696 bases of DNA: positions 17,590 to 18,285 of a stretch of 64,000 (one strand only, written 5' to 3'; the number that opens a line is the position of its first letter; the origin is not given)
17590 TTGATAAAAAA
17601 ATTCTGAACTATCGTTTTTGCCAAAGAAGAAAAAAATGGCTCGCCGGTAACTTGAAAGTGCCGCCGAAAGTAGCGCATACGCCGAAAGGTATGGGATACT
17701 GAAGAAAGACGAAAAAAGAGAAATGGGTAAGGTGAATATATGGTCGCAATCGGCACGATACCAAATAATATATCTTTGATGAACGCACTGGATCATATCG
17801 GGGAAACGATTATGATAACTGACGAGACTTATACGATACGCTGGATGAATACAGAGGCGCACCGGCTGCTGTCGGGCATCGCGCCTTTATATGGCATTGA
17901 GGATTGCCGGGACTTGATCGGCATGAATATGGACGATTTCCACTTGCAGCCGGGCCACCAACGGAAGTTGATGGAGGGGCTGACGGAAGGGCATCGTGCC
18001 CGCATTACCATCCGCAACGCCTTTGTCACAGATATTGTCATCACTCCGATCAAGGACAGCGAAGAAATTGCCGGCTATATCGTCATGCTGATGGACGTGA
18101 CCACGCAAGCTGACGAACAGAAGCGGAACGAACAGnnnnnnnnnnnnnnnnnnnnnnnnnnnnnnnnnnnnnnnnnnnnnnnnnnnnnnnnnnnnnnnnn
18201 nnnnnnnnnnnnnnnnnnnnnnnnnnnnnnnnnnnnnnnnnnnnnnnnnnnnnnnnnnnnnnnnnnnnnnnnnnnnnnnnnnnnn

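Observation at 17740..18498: Orphan stressosome-type STAS protein with an Aer2-like heme-PAS sensor and no phospho-threonines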

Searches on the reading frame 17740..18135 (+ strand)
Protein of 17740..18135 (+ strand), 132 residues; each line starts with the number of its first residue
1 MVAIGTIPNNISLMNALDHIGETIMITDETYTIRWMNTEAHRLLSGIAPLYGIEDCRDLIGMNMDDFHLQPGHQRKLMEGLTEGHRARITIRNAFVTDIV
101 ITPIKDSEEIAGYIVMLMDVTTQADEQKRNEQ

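Call 6: search_solved_structures(query=window:17740-18135:+, max_evalue=10, show_alignments=5)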
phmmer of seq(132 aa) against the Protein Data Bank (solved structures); distinct sequences matched with E-value up to 10: 4.
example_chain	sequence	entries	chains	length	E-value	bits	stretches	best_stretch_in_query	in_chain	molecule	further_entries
3vol_A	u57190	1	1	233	1.5e-09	41.1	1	12-123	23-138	Aerotaxis transducer Aer2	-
4hi4_A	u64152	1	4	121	5.5e-09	39.3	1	13-118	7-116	Aerotaxis transducer Aer2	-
6ceq_A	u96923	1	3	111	0.0061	19.8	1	22-80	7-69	Methyl-accepting chemotaxis protein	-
7r5n_A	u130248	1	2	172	0.99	12.7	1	32-129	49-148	Sensory box protein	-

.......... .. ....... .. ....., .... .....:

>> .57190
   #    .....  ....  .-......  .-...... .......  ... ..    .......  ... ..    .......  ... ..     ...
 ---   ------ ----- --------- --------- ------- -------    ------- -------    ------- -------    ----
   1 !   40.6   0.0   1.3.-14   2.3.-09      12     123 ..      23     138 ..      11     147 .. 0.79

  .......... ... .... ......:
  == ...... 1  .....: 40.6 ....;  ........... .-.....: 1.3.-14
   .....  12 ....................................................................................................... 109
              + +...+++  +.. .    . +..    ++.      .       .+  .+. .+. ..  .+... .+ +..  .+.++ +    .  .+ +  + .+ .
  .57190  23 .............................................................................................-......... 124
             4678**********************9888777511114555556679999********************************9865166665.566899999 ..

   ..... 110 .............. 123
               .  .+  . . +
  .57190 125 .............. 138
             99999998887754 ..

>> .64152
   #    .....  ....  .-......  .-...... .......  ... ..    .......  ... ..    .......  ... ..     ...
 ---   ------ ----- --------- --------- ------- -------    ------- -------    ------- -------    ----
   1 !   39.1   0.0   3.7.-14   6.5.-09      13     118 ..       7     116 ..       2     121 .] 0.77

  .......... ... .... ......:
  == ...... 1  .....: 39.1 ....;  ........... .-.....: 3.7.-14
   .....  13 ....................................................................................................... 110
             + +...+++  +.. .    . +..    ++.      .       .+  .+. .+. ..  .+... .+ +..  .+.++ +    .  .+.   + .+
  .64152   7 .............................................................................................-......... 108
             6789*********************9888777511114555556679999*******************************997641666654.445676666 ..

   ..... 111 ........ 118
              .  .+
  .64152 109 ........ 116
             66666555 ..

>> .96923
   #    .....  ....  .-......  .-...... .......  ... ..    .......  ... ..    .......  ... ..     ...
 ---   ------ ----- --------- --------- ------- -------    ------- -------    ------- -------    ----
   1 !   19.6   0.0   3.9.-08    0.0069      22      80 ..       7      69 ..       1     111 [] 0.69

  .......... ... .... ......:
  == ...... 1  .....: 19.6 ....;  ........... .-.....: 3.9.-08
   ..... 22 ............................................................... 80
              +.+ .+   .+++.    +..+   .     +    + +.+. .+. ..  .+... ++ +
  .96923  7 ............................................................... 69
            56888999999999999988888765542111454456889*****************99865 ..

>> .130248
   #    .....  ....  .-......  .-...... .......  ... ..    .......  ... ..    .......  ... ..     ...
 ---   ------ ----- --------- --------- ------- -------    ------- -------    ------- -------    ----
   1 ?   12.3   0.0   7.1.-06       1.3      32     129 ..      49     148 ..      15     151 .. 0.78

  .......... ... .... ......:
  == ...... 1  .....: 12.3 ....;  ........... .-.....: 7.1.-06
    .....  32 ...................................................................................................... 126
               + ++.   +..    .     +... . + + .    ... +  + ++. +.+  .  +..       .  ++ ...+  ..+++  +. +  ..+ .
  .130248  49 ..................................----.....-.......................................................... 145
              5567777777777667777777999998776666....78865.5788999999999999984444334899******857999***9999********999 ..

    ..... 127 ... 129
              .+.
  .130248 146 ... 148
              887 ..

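Call 32: search_protein_representatives(protein=window:17761-18117:+)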
Query: 119 residues. Proteins with E-value up to 0.001 (for the whole library): 766; up to 1e-10: 198; up to 1e-30: 9. The best 150 are listed.
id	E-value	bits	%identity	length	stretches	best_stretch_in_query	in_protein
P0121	1.5e-43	163.6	32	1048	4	5-115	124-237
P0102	3.7e-38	146.3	63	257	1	1-119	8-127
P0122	1.3e-36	141.3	61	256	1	1-119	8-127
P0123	1.8e-36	140.8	61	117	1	8-119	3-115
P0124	4.0e-34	133.3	30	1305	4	4-100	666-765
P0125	3.2e-33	130.3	32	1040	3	5-117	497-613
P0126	4.9e-33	129.8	28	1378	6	4-114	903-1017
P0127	3.5e-32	127.0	32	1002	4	3-117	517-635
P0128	5.1e-31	123.3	32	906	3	3-116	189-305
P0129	3.3e-29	117.4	34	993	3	3-115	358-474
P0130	4.4e-28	113.8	47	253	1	3-118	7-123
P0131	2.4e-27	111.5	62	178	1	29-119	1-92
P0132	1.2e-26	109.1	32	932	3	3-116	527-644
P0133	1.5e-26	108.9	32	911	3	3-101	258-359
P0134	2.0e-26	108.5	50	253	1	10-116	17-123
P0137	1.0e-24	102.9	31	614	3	3-115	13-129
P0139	1.6e-24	102.3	40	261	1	1-119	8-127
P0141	2.4e-24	101.7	28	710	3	8-116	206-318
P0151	3.8e-22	94.7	45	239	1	8-118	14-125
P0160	1.2e-19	86.7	29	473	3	3-115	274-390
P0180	4.8e-17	78.2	37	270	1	1-117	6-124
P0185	1.3e-16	76.8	34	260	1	6-116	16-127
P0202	5.7e-16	74.8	32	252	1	5-117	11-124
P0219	7.5e-15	71.2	40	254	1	9-118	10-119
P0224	7.1e-14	68.0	38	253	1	5-116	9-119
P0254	1.4e-12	63.8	30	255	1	3-115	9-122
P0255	1.4e-12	63.8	32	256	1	1-119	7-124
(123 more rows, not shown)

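Call 35: list_cluster_members(proteins=[P0219, P0224, P0254, P0255, P0202, P0185, P0180, P0139, P0130, P0151])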
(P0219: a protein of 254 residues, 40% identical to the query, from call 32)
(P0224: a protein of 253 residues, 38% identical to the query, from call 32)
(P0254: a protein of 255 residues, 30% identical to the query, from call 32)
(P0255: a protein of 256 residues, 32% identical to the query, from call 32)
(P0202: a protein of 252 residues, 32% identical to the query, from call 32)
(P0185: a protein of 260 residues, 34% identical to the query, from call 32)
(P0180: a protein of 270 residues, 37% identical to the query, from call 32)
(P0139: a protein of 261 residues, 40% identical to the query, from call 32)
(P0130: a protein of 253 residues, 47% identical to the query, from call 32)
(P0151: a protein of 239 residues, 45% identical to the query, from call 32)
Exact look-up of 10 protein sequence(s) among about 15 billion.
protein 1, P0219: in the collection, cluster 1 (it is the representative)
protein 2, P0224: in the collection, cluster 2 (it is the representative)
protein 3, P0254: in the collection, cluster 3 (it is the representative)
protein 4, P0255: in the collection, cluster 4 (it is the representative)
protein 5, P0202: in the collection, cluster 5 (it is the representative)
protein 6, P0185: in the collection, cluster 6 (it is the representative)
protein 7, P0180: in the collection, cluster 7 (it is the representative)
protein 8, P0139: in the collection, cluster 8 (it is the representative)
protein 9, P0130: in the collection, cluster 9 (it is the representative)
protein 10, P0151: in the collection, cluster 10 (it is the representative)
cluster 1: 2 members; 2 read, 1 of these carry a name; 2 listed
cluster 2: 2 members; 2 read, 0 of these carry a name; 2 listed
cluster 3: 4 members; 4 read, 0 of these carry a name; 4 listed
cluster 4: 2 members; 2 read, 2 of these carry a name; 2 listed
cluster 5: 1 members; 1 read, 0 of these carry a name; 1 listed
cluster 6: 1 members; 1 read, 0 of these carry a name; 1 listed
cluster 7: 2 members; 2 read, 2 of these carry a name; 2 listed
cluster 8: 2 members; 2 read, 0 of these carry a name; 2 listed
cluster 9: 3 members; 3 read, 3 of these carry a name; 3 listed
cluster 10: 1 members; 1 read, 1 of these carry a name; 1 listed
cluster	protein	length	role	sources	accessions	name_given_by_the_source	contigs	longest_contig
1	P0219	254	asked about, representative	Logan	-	-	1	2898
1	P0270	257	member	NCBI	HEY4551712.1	MAG TPA: STAS domain-containing protein [Bacillaceae bacterium]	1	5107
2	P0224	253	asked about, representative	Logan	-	-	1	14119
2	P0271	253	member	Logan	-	-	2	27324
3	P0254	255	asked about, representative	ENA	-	-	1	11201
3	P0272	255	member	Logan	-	-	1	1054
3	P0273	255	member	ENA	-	-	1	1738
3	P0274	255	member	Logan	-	-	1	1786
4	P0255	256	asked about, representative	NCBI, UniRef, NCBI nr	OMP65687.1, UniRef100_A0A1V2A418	hypothetical protein BTO28_16160 [Domibacillus epiphyticus] | STAS domain-containing protein n=2 Tax=Domibacillus epiphyticus TaxID=1714355 ...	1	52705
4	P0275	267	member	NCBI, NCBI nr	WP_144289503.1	STAS domain-containing protein [Domibacillus epiphyticus]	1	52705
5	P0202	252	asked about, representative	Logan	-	-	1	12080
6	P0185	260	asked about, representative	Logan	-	-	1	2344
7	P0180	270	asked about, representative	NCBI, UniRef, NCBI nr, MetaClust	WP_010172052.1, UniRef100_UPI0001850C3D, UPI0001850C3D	STAS domain-containing protein [Bacillus coahuilensis] | STAS domain-containing protein n=1 Tax=Bacillus coahuilensis TaxID=408580 ... | status=active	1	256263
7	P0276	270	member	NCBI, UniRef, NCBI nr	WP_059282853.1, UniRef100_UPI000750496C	STAS domain-containing protein [Bacillus coahuilensis] | STAS domain-containing protein n=1 Tax=Bacillus coahuilensis TaxID=408580 ...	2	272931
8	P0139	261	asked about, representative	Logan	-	-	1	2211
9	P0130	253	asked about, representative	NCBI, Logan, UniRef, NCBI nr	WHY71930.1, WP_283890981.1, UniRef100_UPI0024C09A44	STAS domain-containing protein [Fictibacillus enclensis] | STAS domain-containing protein n=1 Tax=Fictibacillus enclensis TaxID=1017270 ...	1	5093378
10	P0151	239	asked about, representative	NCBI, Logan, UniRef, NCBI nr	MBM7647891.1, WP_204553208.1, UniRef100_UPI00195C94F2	anti-anti-sigma regulatory factor [Bacillus ectoiniformans] | STAS domain-containing protein n=1 Tax=Bacillus ectoiniformans TaxID=1494429 ... | STAS domain-containing protein [Bacillus ectoiniformans]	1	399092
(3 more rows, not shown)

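Call 36: search_protein_families(library=pfam, proteins=[P0121, P0124, P0125, P0126, P0127, P0128, P0129, P0137, P0141, P0160], max_evalue=0.00001)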
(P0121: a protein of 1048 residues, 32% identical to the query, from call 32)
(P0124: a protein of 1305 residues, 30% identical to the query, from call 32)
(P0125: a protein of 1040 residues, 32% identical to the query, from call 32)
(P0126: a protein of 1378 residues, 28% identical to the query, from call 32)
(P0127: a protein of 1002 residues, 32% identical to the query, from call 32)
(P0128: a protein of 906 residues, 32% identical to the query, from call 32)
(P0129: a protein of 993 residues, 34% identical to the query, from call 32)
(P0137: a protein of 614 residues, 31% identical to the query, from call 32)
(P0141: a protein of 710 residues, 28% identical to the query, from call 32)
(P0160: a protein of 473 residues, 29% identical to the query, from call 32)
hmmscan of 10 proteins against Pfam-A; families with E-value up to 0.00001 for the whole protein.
P0121 (1048 aa): 7 families
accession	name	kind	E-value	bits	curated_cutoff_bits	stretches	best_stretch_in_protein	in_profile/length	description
PF00015.26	MCPsignal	-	1.3e-54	185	34.6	1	806-962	2-172/172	Methyl-accepting chemotaxis protein (MCP) signalling domain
PF13188.13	PAS_8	-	7.2e-19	67.4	21.8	1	535-584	2-53/65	PAS domain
PF08448.16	PAS_4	-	2e-15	57.4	23.1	0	540-650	1-108/110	PAS fold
PF12860.13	PAS_7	-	5.4e-14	52.8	27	0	540-653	1-113/115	PAS fold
PF18947.5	HAMP_2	-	9.3e-13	48.4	24.3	1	680-741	4-65/67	HAMP domain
PF13426.13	PAS_9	-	6.3e-12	46.1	27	0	136-237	4-103/103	PAS domain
PF00989.32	PAS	-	3.1e-10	40.5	22.6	0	536-574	3-41/113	PAS fold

P0124 (1305 aa): 5 families
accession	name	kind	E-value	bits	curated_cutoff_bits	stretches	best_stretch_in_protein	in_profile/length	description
PF00015.26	MCPsignal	-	8.1e-53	179.2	34.6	1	1069-1225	2-172/172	Methyl-accepting chemotaxis protein (MCP) signalling domain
PF05227.19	CHASE3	-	8.2e-48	162.2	28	2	178-313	7-138/138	CHASE3 domain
PF13188.13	PAS_8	-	4.4e-19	68.1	21.8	0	797-849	1-55/65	PAS domain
PF18947.5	HAMP_2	-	3.8e-09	36.8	24.3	1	942-1004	3-65/67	HAMP domain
PF13426.13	PAS_9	-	3.6e-07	30.8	27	0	677-781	2-103/103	PAS domain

P0125 (1040 aa): 5 families
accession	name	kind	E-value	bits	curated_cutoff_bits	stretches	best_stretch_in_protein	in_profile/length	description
PF00015.26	MCPsignal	-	2.5e-49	167.9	34.6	1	769-924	3-172/172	Methyl-accepting chemotaxis protein (MCP) signalling domain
PF18947.5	HAMP_2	-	7.5e-10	39.1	24.3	1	642-704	4-66/67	HAMP domain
PF13188.13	PAS_8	-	1.7e-08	34.5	21.8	0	372-402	4-34/65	PAS domain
PF08448.16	PAS_4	-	2.1e-08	34.8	23.1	0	503-612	2-108/110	PAS fold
PF13426.13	PAS_9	-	6.4e-08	33.2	27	0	382-441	4-54/103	PAS domain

P0126 (1378 aa): 8 families
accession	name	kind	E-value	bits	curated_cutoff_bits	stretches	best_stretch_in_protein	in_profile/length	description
PF00015.26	MCPsignal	-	3.7e-54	183.6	34.6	1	1175-1331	2-172/172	Methyl-accepting chemotaxis protein (MCP) signalling domain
PF13188.13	PAS_8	-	6.7e-19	67.5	21.8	0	904-952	2-52/65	PAS domain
PF00672.30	HAMP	-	3.4e-18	66.1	25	1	168-220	1-53/53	HAMP domain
PF18947.5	HAMP_2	-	1.3e-15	57.5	24.3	1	1048-1110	3-65/67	HAMP domain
PF13426.13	PAS_9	-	4.9e-10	40.1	27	0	784-811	4-31/103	PAS domain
PF23458.2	DUF7130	-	1.1e-09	38.4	35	0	734-773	4-43/89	Domain of unknown function (DUF7130)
PF08448.16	PAS_4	-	7.1e-08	33.1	23.1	0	258-356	6-101/110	PAS fold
PF05239.21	PRC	-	9e-07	29.2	21.2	0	731-749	9-27/78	PRC-barrel domain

P0127 (1002 aa): 7 families
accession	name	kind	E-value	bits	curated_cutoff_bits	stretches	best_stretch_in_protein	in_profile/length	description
PF00015.26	MCPsignal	-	1.3e-39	136.2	34.6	1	790-932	2-172/172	Methyl-accepting chemotaxis protein (MCP) signalling domain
PF13188.13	PAS_8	-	1.1e-17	63.7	21.8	0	131-181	7-57/65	PAS domain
PF18947.5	HAMP_2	-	8.9e-11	42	24.3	1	663-724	3-64/67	HAMP domain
PF08448.16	PAS_4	-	1.3e-08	35.5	23.1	0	131-240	1-107/110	PAS fold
PF13596.12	PAS_10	-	1.7e-08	35.5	22.1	0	524-630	5-104/106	PAS domain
PF13426.13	PAS_9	-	1.7e-08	35.1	27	0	400-501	4-102/103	PAS domain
PF00989.32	PAS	-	3.9e-08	33.7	22.6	0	125-165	1-41/113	PAS fold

P0128 (906 aa): 6 families
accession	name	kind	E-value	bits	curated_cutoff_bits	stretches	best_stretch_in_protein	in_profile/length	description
PF00015.26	MCPsignal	-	2.1e-35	122.5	34.6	1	695-835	3-171/172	Methyl-accepting chemotaxis protein (MCP) signalling domain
PF13188.13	PAS_8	-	4.1e-17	61.9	21.8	0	194-242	5-55/65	PAS domain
PF18947.5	HAMP_2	-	9.5e-15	54.8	24.3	1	566-630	2-66/67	HAMP domain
PF13426.13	PAS_9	-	1e-10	42.2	27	0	340-442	4-103/103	PAS domain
PF08448.16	PAS_4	-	8.3e-09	36.1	23.1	0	196-304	1-107/110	PAS fold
PF00989.32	PAS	-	7e-07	29.7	22.6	0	193-226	4-37/113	PAS fold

P0129 (993 aa): 6 families
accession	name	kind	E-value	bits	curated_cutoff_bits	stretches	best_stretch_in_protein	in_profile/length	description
PF00015.26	MCPsignal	-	3.4e-56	190.2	34.6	1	760-917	1-172/172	Methyl-accepting chemotaxis protein (MCP) signalling domain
PF13188.13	PAS_8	-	1.3e-17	63.4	21.8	0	360-415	2-57/65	PAS domain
PF13426.13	PAS_9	-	7.5e-11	42.7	27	0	241-343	4-103/103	PAS domain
PF18947.5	HAMP_2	-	1e-09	38.6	24.3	1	637-693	6-62/67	HAMP domain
PF08448.16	PAS_4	-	1.5e-06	28.8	23.1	0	365-474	1-107/110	PAS fold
PF00989.32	PAS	-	3.7e-06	27.3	22.6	0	229-341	2-113/113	PAS fold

P0137 (614 aa): 6 families
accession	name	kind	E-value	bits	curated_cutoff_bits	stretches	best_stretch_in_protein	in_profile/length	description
PF13188.13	PAS_8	-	8.1e-14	51.4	21.8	0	146-181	2-37/65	PAS domain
PF13185.12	GAF_2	-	1e-12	48.8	28.6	1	289-422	2-126/136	GAF domain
PF08448.16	PAS_4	-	1.4e-09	38.6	23.1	0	151-187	1-37/110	PAS fold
PF00989.32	PAS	-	2.2e-09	37.7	22.6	0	146-258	2-113/113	PAS fold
PF12860.13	PAS_7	-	2.6e-09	37.7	27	0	151-265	1-114/115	PAS fold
PF13426.13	PAS_9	-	5.1e-07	30.4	27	0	158-260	4-103/103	PAS domain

P0141 (710 aa): 6 families
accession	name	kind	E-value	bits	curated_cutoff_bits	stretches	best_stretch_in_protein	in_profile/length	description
PF00015.26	MCPsignal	-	8.6e-51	172.6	34.6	1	574-710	2-152/172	Methyl-accepting chemotaxis protein (MCP) signalling domain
PF13426.13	PAS_9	-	7.6e-14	52.3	27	0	84-186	4-103/103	PAS domain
PF13188.13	PAS_8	-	2.1e-11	43.7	21.8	0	77-123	7-55/65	PAS domain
PF12860.13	PAS_7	-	4.6e-10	40.1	27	0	344-452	6-113/115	PAS fold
PF08448.16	PAS_4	-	4.9e-10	40.1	23.1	0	79-187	3-108/110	PAS fold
PF00989.32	PAS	-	5.7e-07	30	22.6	0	203-235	2-34/113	PAS fold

P0160 (473 aa): 5 families
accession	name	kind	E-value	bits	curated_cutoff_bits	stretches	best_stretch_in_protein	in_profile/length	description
PF08448.16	PAS_4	-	3.4e-25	88.8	23.1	1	29-134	6-109/110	PAS fold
PF13426.13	PAS_9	-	6e-23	81.5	27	1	36-132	9-103/103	PAS domain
PF13188.13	PAS_8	-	1.4e-18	66.5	21.8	0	407-454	2-51/65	PAS domain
PF00989.32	PAS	-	8.8e-14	51.9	22.6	0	31-130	14-113/113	PAS fold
PF08447.18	PAS_3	-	6.4e-11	42.8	25.6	1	40-126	1-88/89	PAS fold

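Call 41: find_encoding_contigs(protein=P0224, flank=10000, max_places=3)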
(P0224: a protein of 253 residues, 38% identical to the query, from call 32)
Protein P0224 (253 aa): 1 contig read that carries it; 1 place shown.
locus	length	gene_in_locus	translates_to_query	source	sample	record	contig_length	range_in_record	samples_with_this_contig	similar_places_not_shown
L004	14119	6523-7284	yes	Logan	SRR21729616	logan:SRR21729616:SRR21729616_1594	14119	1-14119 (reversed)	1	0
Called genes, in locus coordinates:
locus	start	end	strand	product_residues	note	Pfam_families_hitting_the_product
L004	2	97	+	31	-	?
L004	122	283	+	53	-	-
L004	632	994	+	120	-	-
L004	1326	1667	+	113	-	-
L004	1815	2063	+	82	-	-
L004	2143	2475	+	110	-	-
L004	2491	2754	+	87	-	PF13744:HTH_37 (weak), PF12844:HTH_19, PF01381:HTH_3, PF13443:HTH_26, PF13560:HTH_31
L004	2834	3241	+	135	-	-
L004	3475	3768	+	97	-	-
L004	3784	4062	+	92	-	-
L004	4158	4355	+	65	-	-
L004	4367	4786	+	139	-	-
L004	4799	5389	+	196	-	-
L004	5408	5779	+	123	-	-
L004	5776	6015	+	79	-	-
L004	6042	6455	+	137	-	-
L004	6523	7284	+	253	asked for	PF01740:STAS (weak)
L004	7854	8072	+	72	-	-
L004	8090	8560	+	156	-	-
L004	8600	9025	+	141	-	-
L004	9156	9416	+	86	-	-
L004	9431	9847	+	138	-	-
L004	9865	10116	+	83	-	-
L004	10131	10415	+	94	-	-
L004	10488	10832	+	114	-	PF13665:Tox-PAAR-like (faint), PF05488:PAAR_motif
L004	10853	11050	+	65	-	PF09723:Zn_ribbon_8 (weak)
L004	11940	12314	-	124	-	PF02675:AdoMet_dc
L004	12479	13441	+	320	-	-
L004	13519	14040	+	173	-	-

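Call 42: find_encoding_contigs(protein=P0130, flank=10000, max_places=2)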
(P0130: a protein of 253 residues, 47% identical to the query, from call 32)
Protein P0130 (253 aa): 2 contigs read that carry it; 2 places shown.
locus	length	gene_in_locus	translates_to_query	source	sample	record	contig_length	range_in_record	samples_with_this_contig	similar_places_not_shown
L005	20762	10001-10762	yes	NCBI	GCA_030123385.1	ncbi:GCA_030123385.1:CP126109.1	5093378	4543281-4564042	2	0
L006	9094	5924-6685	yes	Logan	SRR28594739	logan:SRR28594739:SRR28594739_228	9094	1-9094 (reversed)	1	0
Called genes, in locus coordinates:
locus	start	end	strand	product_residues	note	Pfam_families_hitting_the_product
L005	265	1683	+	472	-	PF06277:EutA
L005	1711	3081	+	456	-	PF06751:EutB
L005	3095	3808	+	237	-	PF05985:EutC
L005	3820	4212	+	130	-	-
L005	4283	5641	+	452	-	PF00324:AA_permease, PF13520:AA_permease_2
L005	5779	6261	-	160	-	PF01850:PIN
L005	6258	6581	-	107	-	-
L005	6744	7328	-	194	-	PF01810:LysE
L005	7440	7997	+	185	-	PF01381:HTH_3, PF12844:HTH_19, PF01050:MannoseP_isomer, PF07883:Cupin_2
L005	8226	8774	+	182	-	PF12867:DinB_2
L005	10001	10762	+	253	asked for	PF13426:PAS_9 (faint), PF01740:STAS (weak)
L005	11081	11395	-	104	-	PF03992:ABM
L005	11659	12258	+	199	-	-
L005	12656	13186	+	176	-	PF14417:MEDS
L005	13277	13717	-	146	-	-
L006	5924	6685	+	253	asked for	PF13426:PAS_9 (faint), PF01740:STAS (weak)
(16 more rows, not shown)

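Call 91: search_protein_families(library=phrogs, proteins=[L004:12479-13438:+, L004:4799-5386:+, L004:13519-14037:+, L004:8090-8557:+, L004:8600-9022:+, L004:4367-4783:+, L004:9431-9844:+, L004:6042-6452:+, L004:2834-3238:+, L004:10488-10829:+], max_evalue=0.001)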
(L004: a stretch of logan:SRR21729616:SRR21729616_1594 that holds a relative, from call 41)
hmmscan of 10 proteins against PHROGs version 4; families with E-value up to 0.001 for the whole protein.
L004:12479-13438:+ (320 aa): 0 families

L004:4799-5386:+ (196 aa): 1 family
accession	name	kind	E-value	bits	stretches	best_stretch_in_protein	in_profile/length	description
phrog_388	-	DNA, RNA and nucleotide metabolism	6.4e-14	52.8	1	5-100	34-144/351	nucleotidyltransferase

L004:13519-14037:+ (173 aa): 1 family
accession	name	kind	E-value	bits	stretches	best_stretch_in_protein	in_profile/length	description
phrog_25222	-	unknown function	2.8e-34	119.3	1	3-171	4-173/173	-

L004:8090-8557:+ (156 aa): 0 families

L004:8600-9022:+ (141 aa): 0 families

L004:4367-4783:+ (139 aa): 0 families

L004:9431-9844:+ (138 aa): 0 families

L004:6042-6452:+ (137 aa): 2 families
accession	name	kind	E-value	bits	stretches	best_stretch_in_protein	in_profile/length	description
phrog_4661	-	unknown function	1.1e-13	52.5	1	13-136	79-203/205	-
phrog_13559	-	unknown function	3e-11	44.6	1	43-136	8-105/107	-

L004:2834-3238:+ (135 aa): 0 families

L004:10488-10829:+ (114 aa): 1 family
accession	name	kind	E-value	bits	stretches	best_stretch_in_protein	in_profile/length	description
phrog_281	-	moron, auxiliary metabolic gene and host takeover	5.7e-18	66.2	1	29-114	32-120/169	PAAR motif of membran proteins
